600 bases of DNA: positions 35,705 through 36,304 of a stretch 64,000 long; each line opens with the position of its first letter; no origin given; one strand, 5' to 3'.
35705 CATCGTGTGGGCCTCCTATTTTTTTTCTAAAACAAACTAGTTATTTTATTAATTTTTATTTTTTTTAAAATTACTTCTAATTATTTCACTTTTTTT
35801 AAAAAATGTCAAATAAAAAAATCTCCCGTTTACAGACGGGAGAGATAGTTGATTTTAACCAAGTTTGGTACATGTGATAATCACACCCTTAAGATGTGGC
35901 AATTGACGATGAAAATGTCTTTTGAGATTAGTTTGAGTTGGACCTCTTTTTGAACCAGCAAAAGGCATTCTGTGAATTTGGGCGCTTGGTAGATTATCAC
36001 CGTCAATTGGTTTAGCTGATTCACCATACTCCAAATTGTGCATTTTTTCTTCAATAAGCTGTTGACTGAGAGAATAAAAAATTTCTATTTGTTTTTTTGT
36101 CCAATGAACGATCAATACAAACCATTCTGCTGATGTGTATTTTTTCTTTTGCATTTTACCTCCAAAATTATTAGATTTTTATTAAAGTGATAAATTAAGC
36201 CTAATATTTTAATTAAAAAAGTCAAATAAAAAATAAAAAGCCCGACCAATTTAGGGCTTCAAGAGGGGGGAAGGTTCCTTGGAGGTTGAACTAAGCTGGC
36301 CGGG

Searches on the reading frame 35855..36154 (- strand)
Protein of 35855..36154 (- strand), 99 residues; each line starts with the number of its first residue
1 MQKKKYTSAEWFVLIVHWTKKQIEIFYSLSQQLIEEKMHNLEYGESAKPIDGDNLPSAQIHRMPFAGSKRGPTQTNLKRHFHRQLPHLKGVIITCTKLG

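Call 12: search_protein_families(library=pfam, proteins=[window:35855-36154:-], max_evalue=1)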
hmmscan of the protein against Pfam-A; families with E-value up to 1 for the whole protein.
window:35855-36154:- (99 aa): 0 families

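Call 14: find_homologous_proteins(query=window:35858-36154:-, max_evalue=0.01)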
Query window:35858-36154:- (99 aa): 3 proteins with E <= 0.01 among 4 candidates.
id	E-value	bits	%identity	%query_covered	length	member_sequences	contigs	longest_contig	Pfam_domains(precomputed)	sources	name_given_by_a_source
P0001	2.6e-44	167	76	99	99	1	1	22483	-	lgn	-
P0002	7.7e-35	137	100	63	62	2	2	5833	-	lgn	-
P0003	6.2e-31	125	61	99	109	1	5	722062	-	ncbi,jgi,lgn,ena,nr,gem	ncbi:MAG TPA: hypothetical protein PKZ16_01755 [bacterium]|nr:hypothetical protein [bacterium] HPL95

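Call 16: find_encoding_contigs(protein=P0003, flank=6000, max_places=5)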
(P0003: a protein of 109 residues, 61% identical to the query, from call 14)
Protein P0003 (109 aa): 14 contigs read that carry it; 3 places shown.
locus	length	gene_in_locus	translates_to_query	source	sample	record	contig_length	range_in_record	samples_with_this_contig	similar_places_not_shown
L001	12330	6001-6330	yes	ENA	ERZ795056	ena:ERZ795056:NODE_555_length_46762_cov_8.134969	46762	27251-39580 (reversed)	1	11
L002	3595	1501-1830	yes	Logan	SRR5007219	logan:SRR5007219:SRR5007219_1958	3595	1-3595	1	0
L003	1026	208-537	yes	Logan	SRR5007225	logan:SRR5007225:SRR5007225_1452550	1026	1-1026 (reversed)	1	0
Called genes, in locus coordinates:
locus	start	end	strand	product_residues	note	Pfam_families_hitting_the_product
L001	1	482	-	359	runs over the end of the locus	PF00953:Glycos_transf_4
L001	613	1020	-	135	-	-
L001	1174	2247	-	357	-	PF02912:Phe_tRNA-synt_N, PF01409:tRNA-synt_2d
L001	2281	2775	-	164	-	-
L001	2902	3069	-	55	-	-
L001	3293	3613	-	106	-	PF00892:EamA, PF00893:Multi_Drug_Res (weak)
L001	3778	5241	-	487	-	PF01425:Amidase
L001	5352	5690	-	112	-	PF02686:GatC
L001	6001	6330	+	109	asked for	-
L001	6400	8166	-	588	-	PF01743:PolyA_pol, PF01966:HD (weak)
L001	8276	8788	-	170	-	PF00254:FKBP_C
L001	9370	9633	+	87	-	PF01649:Ribosomal_S20p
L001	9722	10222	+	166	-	PF00383:dCMP_cyt_deam_1, PF14437:MafB19-deam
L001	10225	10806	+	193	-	PF13238:AAA_18, PF13207:AAA_17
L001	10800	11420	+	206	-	PF00702:Hydrolase, PF13419:HAD_2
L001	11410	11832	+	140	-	PF00692:dUTPase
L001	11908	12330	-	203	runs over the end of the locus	PF07690:MFS_1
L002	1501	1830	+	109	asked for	-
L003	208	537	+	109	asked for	-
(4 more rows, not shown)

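Call 17: find_encoding_contigs(protein=P0001, flank=6000, max_places=4)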
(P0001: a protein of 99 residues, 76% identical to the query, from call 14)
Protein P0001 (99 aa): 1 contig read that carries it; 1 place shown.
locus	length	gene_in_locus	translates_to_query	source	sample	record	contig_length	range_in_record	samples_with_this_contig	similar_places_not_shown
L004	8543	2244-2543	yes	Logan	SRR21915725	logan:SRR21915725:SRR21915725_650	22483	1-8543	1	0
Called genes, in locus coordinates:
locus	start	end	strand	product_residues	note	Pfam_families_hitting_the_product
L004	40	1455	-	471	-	PF01425:Amidase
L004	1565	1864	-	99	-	PF02686:GatC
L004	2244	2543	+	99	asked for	-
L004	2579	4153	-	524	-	PF01743:PolyA_pol, PF01966:HD (faint)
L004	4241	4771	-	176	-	PF00254:FKBP_C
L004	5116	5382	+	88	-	PF01649:Ribosomal_S20p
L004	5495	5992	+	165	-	PF00383:dCMP_cyt_deam_1, PF14437:MafB19-deam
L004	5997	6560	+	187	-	PF13238:AAA_18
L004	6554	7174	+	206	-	PF00702:Hydrolase, PF13419:HAD_2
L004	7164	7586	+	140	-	PF00692:dUTPase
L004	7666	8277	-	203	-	PF07690:MFS_1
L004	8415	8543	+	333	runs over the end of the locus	PF13793:Pribosyltran_N, PF00156:Pribosyltran (weak), PF14572:Pribosyl_synth (weak)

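Call 24: find_related_loci(query=A2, collection=genome_contigs, flank=3000)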
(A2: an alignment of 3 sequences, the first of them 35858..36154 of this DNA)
Query A2 (99 aa) in genome_contigs; peptide patterns used: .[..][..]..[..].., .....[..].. (x = any residue, [..] = any of these).
185 stretches matched a pattern; 2 encode a relative of the query (tblastn E <= 1e-3); 2 distinct loci.
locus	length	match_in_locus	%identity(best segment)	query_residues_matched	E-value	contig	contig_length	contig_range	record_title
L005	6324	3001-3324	61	1-98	4e-39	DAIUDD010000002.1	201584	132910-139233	MAG TPA_asm: Patescibacteria group bacterium isolate CTOTU18519 NODE_44_length_201584_cov_13.710846, whole genome shotgu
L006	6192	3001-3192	37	16-70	7e-6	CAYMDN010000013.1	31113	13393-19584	MAG TPA_asm: uncultured Clostridium sp. isolate SRP199465_co1_30 genome assembly, contig: NODE_3424_length_31113_cov_17.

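Call 30: predict_structure(alignment_id=A2)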
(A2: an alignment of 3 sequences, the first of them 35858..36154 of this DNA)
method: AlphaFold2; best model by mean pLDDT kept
length: 99 residues; sequences in the alignment: 3
mean_pLDDT: 71.0   pTM: 0.63
mean pLDDT of the five models: 71.0, 68.6, 68.4, 67.9, 67.9
residues with pLDDT >= 90: 2; 70-90: 49; 50-70: 42; < 50: 6
segments of 3 or more residues with pLDDT < 50: 1-6
pLDDT, mean of each block of 10 residues (from residue 1): 50 80 84 89 64 67 65 69 63 81
secondary structure, 60 per line:
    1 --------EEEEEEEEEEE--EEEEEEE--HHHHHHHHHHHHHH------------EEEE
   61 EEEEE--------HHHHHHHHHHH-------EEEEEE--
elements in order: E9-19 E22-28 H31-44 E57-65 H74-84 E92-97

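Call 32: search_protein_representatives(alignment_id=A2)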
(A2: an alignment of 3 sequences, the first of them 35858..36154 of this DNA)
Query: 3 sequences, 99 profile positions. Proteins with E-value up to 0.001 (for the whole library): 8; up to 1e-10: 5; up to 1e-30: 1. The best 8 are listed.
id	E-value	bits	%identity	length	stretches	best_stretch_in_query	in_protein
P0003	1.8e-52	192.2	-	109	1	2-99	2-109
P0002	1.8e-30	121.6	-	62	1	38-98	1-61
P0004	1.3e-17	80.4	-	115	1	1-93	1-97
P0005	1.7e-15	73.5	-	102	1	1-99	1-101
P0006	8.1e-12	61.8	-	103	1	2-97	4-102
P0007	4.3e-09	53.0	-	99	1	4-97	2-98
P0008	2.4e-05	41.0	-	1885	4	46-84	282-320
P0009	3.3e-04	37.4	-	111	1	5-89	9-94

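Call 34: fold_search(model_id=the predicted structure, library=pdb)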
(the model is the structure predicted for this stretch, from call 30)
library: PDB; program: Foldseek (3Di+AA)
matches with E <= 10: 77; with E <= 0.001: 0
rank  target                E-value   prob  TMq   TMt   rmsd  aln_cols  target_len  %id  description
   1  4ev1                  1.4e-01  0.57  0.42  0.21   6.7       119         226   10  Anabaena Tic22 (protein transport) (released 2012-05-16)
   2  4e6z                  2.9e-01  0.33  0.37  0.22   6.7        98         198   10  Tic22 from Plasmodium falciparum (released 2012-10-10)
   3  3o9q_B                2.6e+00  0.04  0.20  0.18   6.9        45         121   13  Effector domain of NS1 from A/PR/8/34 containing a W187A mutation (released 2011-05-18)
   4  8g9t_A                2.8e+00  0.09  0.32  0.42   6.8        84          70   12  Exploiting Activation and Inactivation Mechanisms in Type I-C CRISPR-Cas3 for Genome Editing Applications (released 2024-03-06)
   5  4zqu_A                2.8e+00  0.01  0.18  0.16  14.3       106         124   13  CdiA-CT/CdiI toxin and immunity complex from Yersinia pseudotuberculosis (released 2015-10-28)
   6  7eux_A                3.0e+00  0.03  0.23  0.06   6.4        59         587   15  Crystal structure of the Lon-like protease MtaLonC with D581A mutation in complex with substrate polypeptide (released 2021-11-24)
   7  4y9t                  3.2e+00  0.07  0.16  0.07   4.3        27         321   18  CRYSTAL STRUCTURE OF AN ABC TRANSPORTER SOLUTE BINDING PROTEIN (IPR025997) FROM AGROBACTERIUM VITIS S4 (Avi_5305, TARGET (released 2015-03-11)
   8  9hlz_C                3.4e+00  0.02  0.21  0.07  11.3       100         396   15  Translational activators Aep1, Aep2 and Atp25 in complex with mRNA and the yeast mitochondrial ribosome (released 2025-12-17)
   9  2z0r_I                3.6e+00  0.06  0.32  0.32   6.0        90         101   14  Crystal structure of hypothetical protein TTHA0547 (released 2007-11-13)
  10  2kgs_MODEL_1_A        3.6e+00  0.02  0.22  0.17  14.7       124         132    9  Solution structure of the amino-terminal domain of OmpATb, a pore forming protein from Mycobacterium tuberculo (released 2010-03-09)
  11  3kwi_A                3.9e+00  0.04  0.21  0.18   7.6        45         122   18  X-ray structure of NS1 effector domain W187Y mutant (released 2010-02-02)
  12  5xxs_A                4.1e+00  0.02  0.23  0.21  10.3        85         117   10  Crystal structure of native ribT from Bacillus subtilis (released 2018-01-03)
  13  7ce3_A                4.1e+00  0.02  0.25  0.10  16.0       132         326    8  Crystal structure of human IDH3 holoenzyme in APO form. (released 2021-01-06)
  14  7bqc_MODEL_1_A        4.4e+00  0.03  0.28  0.24   9.3       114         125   12  Solution NMR structure of NF4; de novo designed protein with a novel fold (released 2021-03-24)
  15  5ey9_A                4.4e+00  0.03  0.26  0.07   9.5        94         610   12  Structure of FadD32 from Mycobacterium marinum complexed to AMPC12 (released 2015-12-16)
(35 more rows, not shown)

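Call 35: find_encoding_contigs(protein=P0004, flank=3000, max_places=3)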
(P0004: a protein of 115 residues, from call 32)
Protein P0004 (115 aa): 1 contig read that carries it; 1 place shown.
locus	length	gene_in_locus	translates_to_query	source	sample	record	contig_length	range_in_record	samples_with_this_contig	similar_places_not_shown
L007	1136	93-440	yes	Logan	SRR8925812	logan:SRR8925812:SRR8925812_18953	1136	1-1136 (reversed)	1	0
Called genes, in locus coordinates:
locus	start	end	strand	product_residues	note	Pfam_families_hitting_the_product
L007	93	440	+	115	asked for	-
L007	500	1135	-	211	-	?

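Call 36: find_encoding_contigs(protein=P0005, flank=3000, max_places=3)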
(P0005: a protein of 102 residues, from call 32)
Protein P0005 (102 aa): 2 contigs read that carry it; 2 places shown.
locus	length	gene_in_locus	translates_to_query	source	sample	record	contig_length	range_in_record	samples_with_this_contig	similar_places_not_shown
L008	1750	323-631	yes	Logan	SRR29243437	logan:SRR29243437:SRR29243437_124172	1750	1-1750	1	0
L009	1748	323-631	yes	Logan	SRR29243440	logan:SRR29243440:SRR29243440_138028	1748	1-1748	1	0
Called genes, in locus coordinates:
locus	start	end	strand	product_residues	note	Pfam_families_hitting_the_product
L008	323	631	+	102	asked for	-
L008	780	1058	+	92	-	-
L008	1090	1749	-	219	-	?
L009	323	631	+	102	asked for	-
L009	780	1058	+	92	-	-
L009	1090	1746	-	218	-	?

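Call 37: find_encoding_contigs(protein=P0006, flank=3000, max_places=3)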
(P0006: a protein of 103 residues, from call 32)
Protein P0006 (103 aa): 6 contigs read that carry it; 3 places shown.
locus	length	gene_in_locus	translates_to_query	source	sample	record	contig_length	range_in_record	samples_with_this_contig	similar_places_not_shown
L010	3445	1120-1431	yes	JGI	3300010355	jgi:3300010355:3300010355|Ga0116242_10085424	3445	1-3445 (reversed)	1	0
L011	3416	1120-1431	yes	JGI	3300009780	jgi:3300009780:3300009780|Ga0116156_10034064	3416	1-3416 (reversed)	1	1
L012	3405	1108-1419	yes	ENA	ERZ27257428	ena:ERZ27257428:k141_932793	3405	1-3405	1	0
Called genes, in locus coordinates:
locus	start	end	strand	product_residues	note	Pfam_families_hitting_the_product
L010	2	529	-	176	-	?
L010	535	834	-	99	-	PF02686:GatC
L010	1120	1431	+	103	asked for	-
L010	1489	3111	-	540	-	PF01743:PolyA_pol, PF01966:HD (weak)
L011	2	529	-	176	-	?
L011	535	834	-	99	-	PF02686:GatC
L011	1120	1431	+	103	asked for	-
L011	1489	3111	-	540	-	PF01743:PolyA_pol, PF01966:HD (weak)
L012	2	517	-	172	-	?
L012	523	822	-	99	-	PF02686:GatC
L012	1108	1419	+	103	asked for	-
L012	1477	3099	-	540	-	PF01743:PolyA_pol, PF01966:HD (weak)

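Call 38: find_encoding_contigs(protein=P0007, flank=3000, max_places=3)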
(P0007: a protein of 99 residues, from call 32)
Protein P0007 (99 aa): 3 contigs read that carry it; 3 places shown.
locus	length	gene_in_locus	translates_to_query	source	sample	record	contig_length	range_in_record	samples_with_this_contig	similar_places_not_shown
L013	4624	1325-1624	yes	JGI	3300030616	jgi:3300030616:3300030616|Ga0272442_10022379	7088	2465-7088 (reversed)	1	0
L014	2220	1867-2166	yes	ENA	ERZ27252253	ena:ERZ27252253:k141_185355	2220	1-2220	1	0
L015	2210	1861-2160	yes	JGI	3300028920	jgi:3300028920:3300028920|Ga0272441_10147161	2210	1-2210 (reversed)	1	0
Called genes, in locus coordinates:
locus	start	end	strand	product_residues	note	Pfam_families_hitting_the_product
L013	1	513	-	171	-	?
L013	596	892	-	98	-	PF02686:GatC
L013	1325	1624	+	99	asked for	-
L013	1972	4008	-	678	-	PF22745:Nlig-Ia, PF01653:DNA_ligase_aden, PF03120:OB_DNA_ligase, PF03119:DNA_ligase_ZBD, PF14520:HHH_5 (faint), PF12826:HHH_2, PF00533:BRCT, PF12738:PTCB-BRCT (weak)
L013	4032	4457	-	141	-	PF13366:PDDEXK_3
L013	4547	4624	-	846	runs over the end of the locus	?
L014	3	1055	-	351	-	?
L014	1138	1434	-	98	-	PF02686:GatC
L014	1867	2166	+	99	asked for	-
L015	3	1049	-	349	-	?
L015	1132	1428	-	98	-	PF02686:GatC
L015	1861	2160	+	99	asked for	-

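Call 39: find_encoding_contigs(protein=P0009, flank=3000, max_places=3)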
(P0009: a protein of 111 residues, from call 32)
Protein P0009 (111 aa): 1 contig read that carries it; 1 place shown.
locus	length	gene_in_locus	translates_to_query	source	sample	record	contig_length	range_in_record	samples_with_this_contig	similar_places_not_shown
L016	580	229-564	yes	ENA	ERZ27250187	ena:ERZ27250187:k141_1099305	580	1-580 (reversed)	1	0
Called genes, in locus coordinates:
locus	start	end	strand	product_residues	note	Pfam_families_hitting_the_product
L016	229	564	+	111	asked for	-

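Call 44: find_homologous_proteins(query=A3, max_evalue=0.01)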
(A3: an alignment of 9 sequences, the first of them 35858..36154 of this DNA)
Query A3 (9 sequences) (99 aa, profile of the alignment): 8 proteins with E <= 0.01 among 347 candidates.
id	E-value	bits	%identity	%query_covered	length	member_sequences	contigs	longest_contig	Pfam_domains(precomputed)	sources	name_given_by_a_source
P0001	1.8e-37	145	76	99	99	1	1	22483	-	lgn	-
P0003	1.3e-36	143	61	99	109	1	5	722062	-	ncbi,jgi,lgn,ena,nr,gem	ncbi:MAG TPA: hypothetical protein PKZ16_01755 [bacterium]|nr:hypothetical protein [bacterium] HPL95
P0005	3.4e-33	132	35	100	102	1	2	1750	-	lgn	-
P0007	1.5e-30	123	31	96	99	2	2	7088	-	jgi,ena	-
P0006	3.6e-30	122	34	86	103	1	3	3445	-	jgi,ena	-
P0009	5.6e-25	105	31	72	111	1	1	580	-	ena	-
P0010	7.4e-19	86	29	88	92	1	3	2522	-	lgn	-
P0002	2.3e-16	78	100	63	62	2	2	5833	-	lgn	-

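Call 48: find_encoding_contigs(protein=P0010, flank=2500, max_places=4)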
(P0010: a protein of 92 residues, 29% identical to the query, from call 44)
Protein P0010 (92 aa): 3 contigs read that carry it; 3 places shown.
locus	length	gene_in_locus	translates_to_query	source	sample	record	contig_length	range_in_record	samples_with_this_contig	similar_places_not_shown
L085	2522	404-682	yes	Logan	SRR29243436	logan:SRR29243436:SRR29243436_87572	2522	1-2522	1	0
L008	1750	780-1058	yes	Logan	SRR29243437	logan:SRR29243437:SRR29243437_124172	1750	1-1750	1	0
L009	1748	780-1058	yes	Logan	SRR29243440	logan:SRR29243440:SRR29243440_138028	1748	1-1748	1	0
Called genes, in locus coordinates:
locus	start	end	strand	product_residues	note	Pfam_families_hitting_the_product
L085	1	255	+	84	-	?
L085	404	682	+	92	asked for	-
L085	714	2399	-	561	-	PF01743:PolyA_pol, PF01966:HD (weak)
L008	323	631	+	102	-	-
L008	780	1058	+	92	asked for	-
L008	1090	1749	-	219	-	?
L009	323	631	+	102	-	-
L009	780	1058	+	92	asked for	-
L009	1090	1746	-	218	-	?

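Call 73: search_protein_families(library=padloc, alignment_id=A3, max_evalue=1)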
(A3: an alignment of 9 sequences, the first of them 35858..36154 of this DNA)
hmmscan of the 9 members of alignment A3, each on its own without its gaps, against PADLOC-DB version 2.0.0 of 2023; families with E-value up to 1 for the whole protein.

A. member 1, window:35858-36154:- (99 aa): 0 families

B. families by the number of members that match (of 9 scanned): 0 families

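Call 74: search_protein_families(library=phrogs, alignment_id=A3, max_evalue=1)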
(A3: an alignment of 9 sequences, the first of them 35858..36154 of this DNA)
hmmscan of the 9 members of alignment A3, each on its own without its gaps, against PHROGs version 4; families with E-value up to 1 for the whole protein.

A. member 1, window:35858-36154:- (99 aa): 0 families

B. families by the number of members that match (of 9 scanned): 3 families
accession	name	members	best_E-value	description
phrog_20855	-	1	0.018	-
phrog_22763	-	1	0.12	-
phrog_15873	-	1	0.2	-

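Call 75: search_solved_structures(query=A3, max_evalue=10)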
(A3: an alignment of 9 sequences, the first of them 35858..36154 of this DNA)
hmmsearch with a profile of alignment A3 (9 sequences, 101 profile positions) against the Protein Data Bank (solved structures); distinct sequences matched with E-value up to 10: 4.
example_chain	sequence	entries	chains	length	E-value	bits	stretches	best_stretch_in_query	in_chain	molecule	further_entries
5ce6_A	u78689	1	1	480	0.62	13.7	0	15-44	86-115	FACT-Spt16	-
5t58_B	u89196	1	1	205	0.75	13.4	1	7-59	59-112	KLLA0E05809p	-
7ukh_I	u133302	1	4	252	0.97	13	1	68-89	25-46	Isoform 2 of Kv channel-interacting protein 2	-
7w6s_A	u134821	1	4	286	1.2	12.7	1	68-89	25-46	Kv channel-interacting protein 2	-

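Call 82: predict_structure(alignment_id=A5)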
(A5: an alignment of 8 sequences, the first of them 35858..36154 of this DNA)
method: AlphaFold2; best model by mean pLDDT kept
length: 99 residues; sequences in the alignment: 8
mean_pLDDT: 80.3   pTM: 0.72
mean pLDDT of the five models: 80.3, 79.4, 78.4, 77.7, 77.4
residues with pLDDT >= 90: 24; 70-90: 54; 50-70: 19; < 50: 2
segments of 3 or more residues with pLDDT < 50: none
pLDDT, mean of each block of 10 residues (from residue 1): 66 88 91 91 68 62 85 86 77 89
secondary structure, 60 per line:
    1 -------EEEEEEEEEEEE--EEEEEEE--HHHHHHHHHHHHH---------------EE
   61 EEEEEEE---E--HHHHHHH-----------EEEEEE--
elements in order: E8-19 E22-28 H31-43 E59-67 H74-80 E92-97

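Call 85: fold_search(model_id=the predicted structure, library=pdb)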
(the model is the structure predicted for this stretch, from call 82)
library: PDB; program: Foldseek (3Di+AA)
matches with E <= 10: 141; with E <= 0.001: 0
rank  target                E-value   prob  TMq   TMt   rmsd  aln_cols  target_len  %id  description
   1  4ev1                  1.2e-01  0.66  0.46  0.24   6.9       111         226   10  Anabaena Tic22 (protein transport) (released 2012-05-16)
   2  8pu2                  3.3e-01  0.38  0.38  0.47   5.4        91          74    8  Structure of the antitoxin ATfaRel2 (released 2024-07-24)
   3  8xqw_Q                3.3e-01  0.28  0.38  0.18   5.7       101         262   12  Cryo-EM structure of the Ycf2-FtsHi motor complex from Chlamydomonas reinhardtii in AMPPNP bound state (released 2024-09-11)
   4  4e6z                  3.8e-01  0.28  0.37  0.21   7.1        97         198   13  Tic22 from Plasmodium falciparum (released 2012-10-10)
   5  8pu3_B                4.0e-01  0.28  0.36  0.43   5.3        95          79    7  Complex of the toxin/antitoxin FaRel2/ATfaRel2 (released 2024-07-24)
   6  8xks_I                5.6e-01  0.28  0.40  0.23   5.8        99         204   12  The cryo-EM structure of Orf2971-FtsHi motor complex (released 2024-12-04)
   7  8pu1_A                7.3e-01  0.23  0.36  0.44   5.0        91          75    6  Structure of the toxin/antitoxin complex FaRel/ATfaRel2 with APCPP (released 2024-07-24)
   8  8g9t_A                1.1e+00  0.16  0.33  0.43   6.8        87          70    8  Exploiting Activation and Inactivation Mechanisms in Type I-C CRISPR-Cas3 for Genome Editing Applications (released 2024-03-06)
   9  8phd_A                1.1e+00  0.05  0.20  0.08  10.1        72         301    8  Structure of Human Cdc123 bound to domain 3 of eIF2 gamma and ATP (released 2023-08-16)
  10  2kgs_MODEL_1_A        1.1e+00  0.04  0.21  0.17  14.1       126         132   11  Solution structure of the amino-terminal domain of OmpATb, a pore forming protein from Mycobacterium tuberculo (released 2010-03-09)
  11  8hjj_A                1.3e+00  0.13  0.30  0.39   7.2        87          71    7  Anti-CRISPR protein AcrIC9 (released 2023-09-13)
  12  7ev6_A                1.6e+00  0.07  0.24  0.06   4.6        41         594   17  Crystal structure of the Lon-like protease MtaLonC with D581A mutation in complex with F-b20-Q (released 2021-11-24)
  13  7eux_A                1.6e+00  0.06  0.28  0.07   7.0        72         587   17  Crystal structure of the Lon-like protease MtaLonC with D581A mutation in complex with substrate polypeptide (released 2021-11-24)
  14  8phv_A                1.7e+00  0.06  0.22  0.08   9.4        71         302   10  Structure of Human selenomethionylated Cdc123 bound to domain 3 of eIF2 gamma (released 2023-08-16)
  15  8phd_C                1.8e+00  0.05  0.21  0.09   9.0        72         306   17  Structure of Human Cdc123 bound to domain 3 of eIF2 gamma and ATP (released 2023-08-16)
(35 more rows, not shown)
